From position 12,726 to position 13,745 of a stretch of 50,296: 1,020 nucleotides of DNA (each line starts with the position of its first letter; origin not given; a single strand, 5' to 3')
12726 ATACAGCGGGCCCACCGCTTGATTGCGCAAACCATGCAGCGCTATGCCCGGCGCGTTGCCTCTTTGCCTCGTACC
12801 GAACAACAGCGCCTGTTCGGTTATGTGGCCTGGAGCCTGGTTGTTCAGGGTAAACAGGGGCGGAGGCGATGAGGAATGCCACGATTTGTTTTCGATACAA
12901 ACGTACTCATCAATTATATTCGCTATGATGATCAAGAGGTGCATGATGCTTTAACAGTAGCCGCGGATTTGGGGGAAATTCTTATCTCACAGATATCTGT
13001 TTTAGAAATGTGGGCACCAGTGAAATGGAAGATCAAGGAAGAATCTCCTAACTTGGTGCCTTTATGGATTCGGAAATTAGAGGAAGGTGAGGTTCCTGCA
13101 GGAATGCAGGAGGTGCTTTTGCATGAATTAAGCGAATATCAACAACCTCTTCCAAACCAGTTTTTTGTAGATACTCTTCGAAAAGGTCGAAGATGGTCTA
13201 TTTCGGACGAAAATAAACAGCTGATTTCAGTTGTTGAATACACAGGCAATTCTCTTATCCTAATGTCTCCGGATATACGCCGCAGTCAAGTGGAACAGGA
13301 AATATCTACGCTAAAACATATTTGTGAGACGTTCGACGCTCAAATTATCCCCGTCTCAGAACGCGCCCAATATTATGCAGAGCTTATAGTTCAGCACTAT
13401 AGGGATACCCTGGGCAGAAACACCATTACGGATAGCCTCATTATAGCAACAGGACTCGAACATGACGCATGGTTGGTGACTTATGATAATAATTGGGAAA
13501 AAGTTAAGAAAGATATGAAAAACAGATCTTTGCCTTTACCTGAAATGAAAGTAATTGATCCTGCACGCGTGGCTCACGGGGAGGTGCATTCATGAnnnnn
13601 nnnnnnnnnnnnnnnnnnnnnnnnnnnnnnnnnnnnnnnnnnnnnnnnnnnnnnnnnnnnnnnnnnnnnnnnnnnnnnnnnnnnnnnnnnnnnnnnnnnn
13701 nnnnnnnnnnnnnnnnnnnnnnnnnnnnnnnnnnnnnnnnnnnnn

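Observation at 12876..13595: Sharply AT-rich PIN-domain gene with a roughly 100-aa insertion, seamlessly coupled inside the effector operon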

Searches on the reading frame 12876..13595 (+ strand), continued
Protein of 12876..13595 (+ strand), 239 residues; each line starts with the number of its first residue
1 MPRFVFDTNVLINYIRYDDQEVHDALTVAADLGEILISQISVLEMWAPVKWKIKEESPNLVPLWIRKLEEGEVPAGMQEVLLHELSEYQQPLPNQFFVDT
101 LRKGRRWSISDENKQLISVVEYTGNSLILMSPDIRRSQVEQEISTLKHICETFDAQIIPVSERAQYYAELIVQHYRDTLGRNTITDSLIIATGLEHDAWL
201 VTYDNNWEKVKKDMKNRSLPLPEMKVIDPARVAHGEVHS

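Call 53: find_encoding_contigs(protein=P0021, flank=8000, max_places=2)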
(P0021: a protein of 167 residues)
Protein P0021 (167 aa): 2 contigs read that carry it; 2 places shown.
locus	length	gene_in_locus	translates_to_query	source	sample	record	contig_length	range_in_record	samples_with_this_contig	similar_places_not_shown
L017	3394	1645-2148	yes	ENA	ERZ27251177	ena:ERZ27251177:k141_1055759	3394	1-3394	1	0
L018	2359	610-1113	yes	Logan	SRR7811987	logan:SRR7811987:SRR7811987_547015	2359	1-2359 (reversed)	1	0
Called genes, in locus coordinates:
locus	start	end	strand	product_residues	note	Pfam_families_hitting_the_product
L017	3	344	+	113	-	?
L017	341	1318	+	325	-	PF03787:RAMPs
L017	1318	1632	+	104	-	-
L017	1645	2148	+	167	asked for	PF01850:PIN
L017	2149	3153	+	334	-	PF09623:Cas_NE0113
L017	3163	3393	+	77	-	?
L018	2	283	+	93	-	?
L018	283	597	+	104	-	-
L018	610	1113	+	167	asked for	PF01850:PIN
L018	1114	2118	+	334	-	PF09623:Cas_NE0113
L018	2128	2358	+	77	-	?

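Call 54: find_encoding_contigs(protein=P0043, flank=8000, max_places=2)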
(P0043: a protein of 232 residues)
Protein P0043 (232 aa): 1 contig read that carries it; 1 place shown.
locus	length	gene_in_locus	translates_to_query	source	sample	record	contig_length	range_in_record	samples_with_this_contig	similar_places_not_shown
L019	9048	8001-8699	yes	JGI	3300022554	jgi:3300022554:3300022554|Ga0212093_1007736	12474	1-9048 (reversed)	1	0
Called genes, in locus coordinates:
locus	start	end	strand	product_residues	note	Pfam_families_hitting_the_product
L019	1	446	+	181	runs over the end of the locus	-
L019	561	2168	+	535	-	PF22335:Cas10-Cmr2_palm2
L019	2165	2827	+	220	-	PF03787:RAMPs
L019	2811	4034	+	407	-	-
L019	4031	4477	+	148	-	-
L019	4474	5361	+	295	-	PF03787:RAMPs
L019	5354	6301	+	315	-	PF03787:RAMPs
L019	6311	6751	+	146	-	-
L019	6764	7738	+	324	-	PF03787:RAMPs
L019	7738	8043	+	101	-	-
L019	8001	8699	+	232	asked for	-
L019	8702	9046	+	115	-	?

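Call 59: search_solved_structures(query=A3, max_evalue=1)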
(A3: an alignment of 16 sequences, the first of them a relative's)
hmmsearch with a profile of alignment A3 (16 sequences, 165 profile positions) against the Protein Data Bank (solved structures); distinct sequences matched with E-value up to 1: 15.
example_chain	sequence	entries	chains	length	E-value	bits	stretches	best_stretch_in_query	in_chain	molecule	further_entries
7by2_B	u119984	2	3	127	6.5e-05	26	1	9-134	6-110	Ribonuclease VapC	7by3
9vzy_D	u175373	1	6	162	0.0021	21.1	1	85-139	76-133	DUF4411 family protein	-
9vzz_A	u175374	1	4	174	0.0025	20.8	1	83-139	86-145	DUF4411 family protein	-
6sd6_C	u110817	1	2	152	0.0027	20.8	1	5-77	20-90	tRNA(fMet)-specific endonuclease VapC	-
3tnd_A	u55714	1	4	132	0.0031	20.6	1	6-77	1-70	tRNA(fMet)-specific endonuclease VapC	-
5ecd_A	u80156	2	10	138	0.0069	19.4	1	7-77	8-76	tRNA(fMet)-specific endonuclease VapC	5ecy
5ed0_A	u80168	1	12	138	0.02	17.9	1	8-77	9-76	tRNA(fMet)-specific endonuclease VapC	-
9h6a_A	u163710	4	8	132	0.02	17.9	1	6-77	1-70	tRNA(fMet)-specific endonuclease VapC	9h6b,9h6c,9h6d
3zvk_A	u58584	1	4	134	0.047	16.7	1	8-135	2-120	TOXIN OF TOXIN-ANTITOXIN SYSTEM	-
5ecw_A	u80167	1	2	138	0.063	16.3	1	9-77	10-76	tRNA(fMet)-specific endonuclease VapC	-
4chg_A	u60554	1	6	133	0.093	15.7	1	10-58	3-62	PROBABLE RIBONUCLEASE VAPC15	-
6ifc_A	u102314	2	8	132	0.13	15.2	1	6-77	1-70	tRNA(fMet)-specific endonuclease VapC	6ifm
7dic_A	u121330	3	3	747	0.15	15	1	48-100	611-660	Ribonuclease R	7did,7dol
7dcy_A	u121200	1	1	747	0.16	15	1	48-100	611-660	Ribonuclease R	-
9pzm_B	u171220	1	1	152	0.59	13.1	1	29-113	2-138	AUGMIN subunit 2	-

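Call 75: fold_search(model_id=the predicted structure, library=viral)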
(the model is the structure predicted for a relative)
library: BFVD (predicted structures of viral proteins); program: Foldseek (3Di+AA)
matches with E <= 10: 1006; with E <= 0.001: 0
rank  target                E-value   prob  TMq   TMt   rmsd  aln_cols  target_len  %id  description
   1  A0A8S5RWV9            1.6e-03  0.54  0.21  0.20  14.8       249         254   10  Trehalose phosphatase SUPERFAMILY/ROSSMANN FOLD, TREHALOSE-6-PHOSPHATE, PHOSPHOHYDROLASE [Siphoviridae sp. ctHip2]
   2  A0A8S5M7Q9            2.8e-03  1.00  0.44  0.30  10.4       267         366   12  PIN like domain [Siphoviridae sp. ctPAi1]
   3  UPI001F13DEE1         3.3e-03  0.77  0.23  0.15  18.4       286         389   10  (no name look-up for this kind of identifier)
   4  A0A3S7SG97            5.3e-03  0.99  0.21  0.23  11.2       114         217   14  (no name in the UniProt tables at hand)
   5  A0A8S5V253            2.2e-02  0.35  0.17  0.18  15.6       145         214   15  Uncharacterized protein [Myoviridae sp. ctJ2i1]
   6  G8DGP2                2.8e-02  0.14  0.15  0.07  18.4       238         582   12  (no name in the UniProt tables at hand)
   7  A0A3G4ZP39            3.5e-02  0.18  0.10  0.15  17.0       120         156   14  Uncharacterized protein (Fragment) [Terrestrivirus sp.]
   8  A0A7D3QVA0            3.7e-02  0.21  0.19  0.20  14.0       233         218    9  Acyl-CoA N-acyltransferase [Fadolivirus FV1/VV64]
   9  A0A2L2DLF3            4.0e-02  0.18  0.16  0.12  18.0       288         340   10  Mitochondrial chaperone [Acanthamoeba polyphaga mimivirus]
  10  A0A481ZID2            6.3e-02  0.63  0.14  0.14  12.8        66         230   17  Transmembrane protein [Pithovirus LCPAC406]
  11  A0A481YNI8            6.7e-02  0.25  0.19  0.13  17.3       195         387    9  Transcription factor TFIID [Pithovirus LCDPAC01]
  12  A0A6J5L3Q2            6.7e-02  0.10  0.14  0.10  18.4       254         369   15  AAA domain containing protein [uncultured Caudovirales phage]
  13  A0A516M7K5            7.6e-02  0.33  0.14  0.23  17.3       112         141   14  (no name in the UniProt tables at hand)
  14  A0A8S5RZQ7            7.6e-02  0.14  0.12  0.18  16.2       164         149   10  Uncharacterized protein [Myoviridae sp. ctNQV2]
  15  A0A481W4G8            8.5e-02  0.54  0.13  0.33  11.6        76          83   10  EAL domain-containing protein [Pseudomonas phage Psa21]
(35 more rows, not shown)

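Call 81: list_cluster_members(proteins=[P0004, P0006, P0011, P0012, P0017, P0018, P0060, P0062])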
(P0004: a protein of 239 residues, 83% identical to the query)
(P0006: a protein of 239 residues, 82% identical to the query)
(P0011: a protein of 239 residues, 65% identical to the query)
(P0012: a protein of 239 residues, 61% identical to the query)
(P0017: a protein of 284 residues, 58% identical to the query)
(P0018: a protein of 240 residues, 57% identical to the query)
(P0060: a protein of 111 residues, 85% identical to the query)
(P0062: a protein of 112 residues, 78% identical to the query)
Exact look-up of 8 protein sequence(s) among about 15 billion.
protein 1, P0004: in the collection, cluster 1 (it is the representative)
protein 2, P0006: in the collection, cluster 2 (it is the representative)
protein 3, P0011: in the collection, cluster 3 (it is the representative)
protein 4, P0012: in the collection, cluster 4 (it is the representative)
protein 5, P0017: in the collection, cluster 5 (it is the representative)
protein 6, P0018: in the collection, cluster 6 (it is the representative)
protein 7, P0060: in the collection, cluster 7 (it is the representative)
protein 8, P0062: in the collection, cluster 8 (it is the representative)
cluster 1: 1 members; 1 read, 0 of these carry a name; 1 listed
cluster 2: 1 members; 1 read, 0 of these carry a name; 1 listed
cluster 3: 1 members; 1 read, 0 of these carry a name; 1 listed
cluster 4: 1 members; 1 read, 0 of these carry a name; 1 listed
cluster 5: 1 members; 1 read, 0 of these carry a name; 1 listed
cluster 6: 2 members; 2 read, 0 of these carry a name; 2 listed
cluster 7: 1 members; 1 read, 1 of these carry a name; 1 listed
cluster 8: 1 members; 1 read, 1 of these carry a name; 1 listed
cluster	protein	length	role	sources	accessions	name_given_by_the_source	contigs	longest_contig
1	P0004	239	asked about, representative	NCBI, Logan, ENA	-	-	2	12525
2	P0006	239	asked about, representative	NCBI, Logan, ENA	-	-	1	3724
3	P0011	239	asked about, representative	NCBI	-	-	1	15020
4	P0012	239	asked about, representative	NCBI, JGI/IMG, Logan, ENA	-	-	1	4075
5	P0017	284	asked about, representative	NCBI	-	-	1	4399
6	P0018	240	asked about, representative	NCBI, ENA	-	-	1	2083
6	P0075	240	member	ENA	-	-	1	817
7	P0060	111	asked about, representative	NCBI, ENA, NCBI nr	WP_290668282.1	hypothetical protein [Ardenticatena sp.]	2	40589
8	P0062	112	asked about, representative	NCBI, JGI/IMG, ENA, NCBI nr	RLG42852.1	MAG: hypothetical protein DRO01_00695 [Thermoproteota archaeon] | MAG: hypothetical protein DRO01_00695 [Candidatus Korarchaeota archaeon]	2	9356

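Call 90: find_related_loci(query=A2, collection=viral_contigs, flank=5000)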
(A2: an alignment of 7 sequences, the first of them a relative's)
Query A2 (239 aa) in viral_contigs; peptide patterns used: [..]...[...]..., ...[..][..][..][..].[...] (x = any residue, [..] = any of these).
87 stretches matched a pattern, but none encodes a relative of the query by tblastn (E <= 1e-3).

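Call 91: find_related_loci(query=A2, collection=metagenome_contigs, flank=3000)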
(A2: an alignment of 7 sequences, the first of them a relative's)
Query A2 (239 aa) in metagenome_contigs; peptide patterns used: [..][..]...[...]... (x = any residue, [..] = any of these).
292 stretches matched a pattern; 34 encode a relative of the query (tblastn E <= 1e-3); 34 distinct loci.
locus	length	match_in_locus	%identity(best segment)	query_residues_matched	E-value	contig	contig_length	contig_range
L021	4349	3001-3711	66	1-237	7e-110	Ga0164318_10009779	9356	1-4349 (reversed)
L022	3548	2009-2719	61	1-237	6e-101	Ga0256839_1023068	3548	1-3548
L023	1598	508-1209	61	1-234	4e-104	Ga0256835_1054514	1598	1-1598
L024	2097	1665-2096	67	1-144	1e-65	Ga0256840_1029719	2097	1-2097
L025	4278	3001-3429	41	3-229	2e-21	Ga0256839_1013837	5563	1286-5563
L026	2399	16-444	33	3-229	2e-20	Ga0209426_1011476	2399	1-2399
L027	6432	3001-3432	37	3-230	1e-19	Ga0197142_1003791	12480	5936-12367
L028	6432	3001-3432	33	3-230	9e-19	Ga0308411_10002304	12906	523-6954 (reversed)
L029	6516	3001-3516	36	3-237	4e-17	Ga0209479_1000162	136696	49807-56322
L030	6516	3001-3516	36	3-237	4e-17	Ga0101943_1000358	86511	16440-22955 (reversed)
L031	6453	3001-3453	30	3-232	6e-17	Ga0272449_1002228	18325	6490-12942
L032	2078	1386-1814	34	3-229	2e-16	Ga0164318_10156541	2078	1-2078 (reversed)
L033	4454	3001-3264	34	129-215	7e-15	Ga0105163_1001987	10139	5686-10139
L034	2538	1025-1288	34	129-215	1e-14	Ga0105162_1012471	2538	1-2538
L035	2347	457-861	30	3-229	7e-14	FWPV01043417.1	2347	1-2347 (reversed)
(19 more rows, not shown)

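Call 103: search_dna_similar(query=window:12876-13592:+, collection=plasmids, mode=protein, max_evalue=0.001, max_rows=10)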
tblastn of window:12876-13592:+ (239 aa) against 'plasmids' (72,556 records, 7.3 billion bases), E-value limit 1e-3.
No match.

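Call 104: search_dna_similar(query=window:12876-13592:+, collection=phages, mode=protein, max_evalue=0.001, max_rows=10)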
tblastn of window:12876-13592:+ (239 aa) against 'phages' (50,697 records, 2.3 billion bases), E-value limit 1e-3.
No match.

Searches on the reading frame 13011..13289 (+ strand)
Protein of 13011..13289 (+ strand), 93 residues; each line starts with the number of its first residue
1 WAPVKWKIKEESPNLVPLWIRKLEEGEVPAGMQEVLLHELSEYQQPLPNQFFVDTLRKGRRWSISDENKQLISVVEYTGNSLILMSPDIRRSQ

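Call 99: search_solved_structures(query=A7, max_evalue=10)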
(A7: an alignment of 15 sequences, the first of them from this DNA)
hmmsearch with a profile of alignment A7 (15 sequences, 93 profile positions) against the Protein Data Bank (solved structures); distinct sequences matched with E-value up to 10: 40.
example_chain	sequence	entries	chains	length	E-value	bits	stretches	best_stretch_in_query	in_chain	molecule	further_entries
9cmk_A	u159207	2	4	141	0.018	18.5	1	10-82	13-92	Phosphatidylinositol 4,5-bisphosphate 3-kinase catalytic subunit alpha isoform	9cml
6vo7_A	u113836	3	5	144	0.019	18.4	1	10-82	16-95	Phosphatidylinositol 4,5-bisphosphate 3-kinase catalytic subunit alpha isoform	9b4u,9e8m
3zim_A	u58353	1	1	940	0.13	15.8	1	10-82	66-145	PHOSPHATIDYLINOSITOL 4,5-BISPHOSPHATE 3-KINASE CATALYTIC SUBUNIT ALPHA ISOFORM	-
5ubr_A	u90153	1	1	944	0.13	15.8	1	10-82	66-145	Phosphatidylinositol 4,5-bisphosphate 3-kinase catalytic subunit alpha isoform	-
6gvf_A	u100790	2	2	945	0.13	15.8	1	10-82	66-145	Phosphatidylinositol 4,5-bisphosphate 3-kinase catalytic subunit alpha isoform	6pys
8twy_A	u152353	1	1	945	0.13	15.8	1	10-82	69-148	Phosphatidylinositol 4,5-bisphosphate 3-kinase catalytic subunit alpha isoform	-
7jiu_A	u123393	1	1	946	0.13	15.7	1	10-82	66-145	Phosphatidylinositol 4,5-bisphosphate 3-kinase catalytic subunit alpha isoform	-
4tuu_A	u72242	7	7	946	0.13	15.7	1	10-82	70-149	Phosphatidylinositol 4,5-bisphosphate 3-kinase catalytic subunit alpha isoform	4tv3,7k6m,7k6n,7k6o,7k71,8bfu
8ow2_A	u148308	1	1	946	0.13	15.7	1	10-82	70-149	Phosphatidylinositol 4,5-bisphosphate 3-kinase catalytic subunit alpha isoform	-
6oac_A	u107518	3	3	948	0.13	15.7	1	10-82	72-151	Phosphatidylinositol 4,5-bisphosphate 3-kinase catalytic subunit alpha isoform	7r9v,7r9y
5dxt_A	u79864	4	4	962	0.13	15.7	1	10-82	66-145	Phosphatidylinositol 4,5-bisphosphate 3-kinase catalytic subunit alpha isoform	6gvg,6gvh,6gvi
9b4s_A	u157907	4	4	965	0.14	15.7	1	10-82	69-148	Phosphatidylinositol 4,5-bisphosphate 3-kinase catalytic subunit alpha isoform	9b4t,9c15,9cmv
7mlk_A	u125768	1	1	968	0.14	15.7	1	10-82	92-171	Phosphatidylinositol 4,5-bisphosphate 3-kinase catalytic subunit alpha isoform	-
5xgh_A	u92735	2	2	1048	0.19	15.3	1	10-82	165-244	Phosphatidylinositol 4,5-bisphosphate 3-kinase catalytic subunit alpha isoform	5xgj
5xgi_A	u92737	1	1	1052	0.19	15.2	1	10-82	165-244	Phosphatidylinositol 4,5-bisphosphate 3-kinase catalytic subunit alpha isoform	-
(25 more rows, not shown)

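Call 100: search_protein_families(library=pfam, proteins=[window:13011-13289:+], max_evalue=10)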
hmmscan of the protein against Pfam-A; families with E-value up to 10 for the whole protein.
seq(93 aa): 1 family
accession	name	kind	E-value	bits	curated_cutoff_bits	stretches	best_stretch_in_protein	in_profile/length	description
PF09130.16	DUF1932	-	0.1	13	25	1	30-62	4-39/70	Domain of unknown function (DUF1932)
